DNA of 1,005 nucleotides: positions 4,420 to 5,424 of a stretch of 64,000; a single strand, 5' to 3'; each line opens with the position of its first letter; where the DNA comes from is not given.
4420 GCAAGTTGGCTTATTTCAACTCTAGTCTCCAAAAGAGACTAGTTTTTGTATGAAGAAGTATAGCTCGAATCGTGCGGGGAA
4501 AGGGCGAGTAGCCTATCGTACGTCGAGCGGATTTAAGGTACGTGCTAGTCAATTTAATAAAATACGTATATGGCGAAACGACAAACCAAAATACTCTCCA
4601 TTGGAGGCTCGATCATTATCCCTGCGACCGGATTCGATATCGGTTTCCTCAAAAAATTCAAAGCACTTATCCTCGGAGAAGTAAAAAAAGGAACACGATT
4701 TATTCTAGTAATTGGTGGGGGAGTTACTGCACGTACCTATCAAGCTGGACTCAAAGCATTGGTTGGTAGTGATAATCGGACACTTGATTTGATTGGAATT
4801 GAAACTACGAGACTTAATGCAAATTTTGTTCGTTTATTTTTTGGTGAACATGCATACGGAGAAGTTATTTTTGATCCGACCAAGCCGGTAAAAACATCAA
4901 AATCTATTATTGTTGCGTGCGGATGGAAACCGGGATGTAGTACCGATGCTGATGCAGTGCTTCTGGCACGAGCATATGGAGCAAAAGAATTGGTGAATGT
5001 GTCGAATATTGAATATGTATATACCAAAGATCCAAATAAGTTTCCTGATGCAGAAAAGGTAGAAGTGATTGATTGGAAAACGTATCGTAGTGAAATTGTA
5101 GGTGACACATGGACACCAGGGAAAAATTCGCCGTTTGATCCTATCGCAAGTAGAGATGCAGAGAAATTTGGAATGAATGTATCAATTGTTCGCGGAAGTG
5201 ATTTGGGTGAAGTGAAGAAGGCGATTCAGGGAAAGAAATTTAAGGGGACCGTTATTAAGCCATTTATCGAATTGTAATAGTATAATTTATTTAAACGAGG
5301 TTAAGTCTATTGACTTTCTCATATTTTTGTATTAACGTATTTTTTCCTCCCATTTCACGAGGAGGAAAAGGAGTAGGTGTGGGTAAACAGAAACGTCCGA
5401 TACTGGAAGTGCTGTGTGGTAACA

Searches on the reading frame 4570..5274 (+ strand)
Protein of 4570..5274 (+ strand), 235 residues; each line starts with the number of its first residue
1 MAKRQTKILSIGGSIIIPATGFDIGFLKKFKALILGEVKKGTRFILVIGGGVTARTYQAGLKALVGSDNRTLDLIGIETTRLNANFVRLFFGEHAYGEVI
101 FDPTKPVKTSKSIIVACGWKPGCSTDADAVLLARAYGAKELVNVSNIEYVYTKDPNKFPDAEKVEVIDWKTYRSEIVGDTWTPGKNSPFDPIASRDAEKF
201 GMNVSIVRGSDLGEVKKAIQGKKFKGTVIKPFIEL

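Call 35: search_protein_families(library=pfam, proteins=[window:4570-5274:+], max_evalue=0.01)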
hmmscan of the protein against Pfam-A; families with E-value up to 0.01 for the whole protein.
window:4570-5274:+ (235 aa): 1 family
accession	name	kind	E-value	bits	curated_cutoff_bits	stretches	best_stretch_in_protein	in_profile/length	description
PF00696.33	AA_kinase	-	1e-19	71.7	24.9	1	6-207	2-233/234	Amino acid kinase family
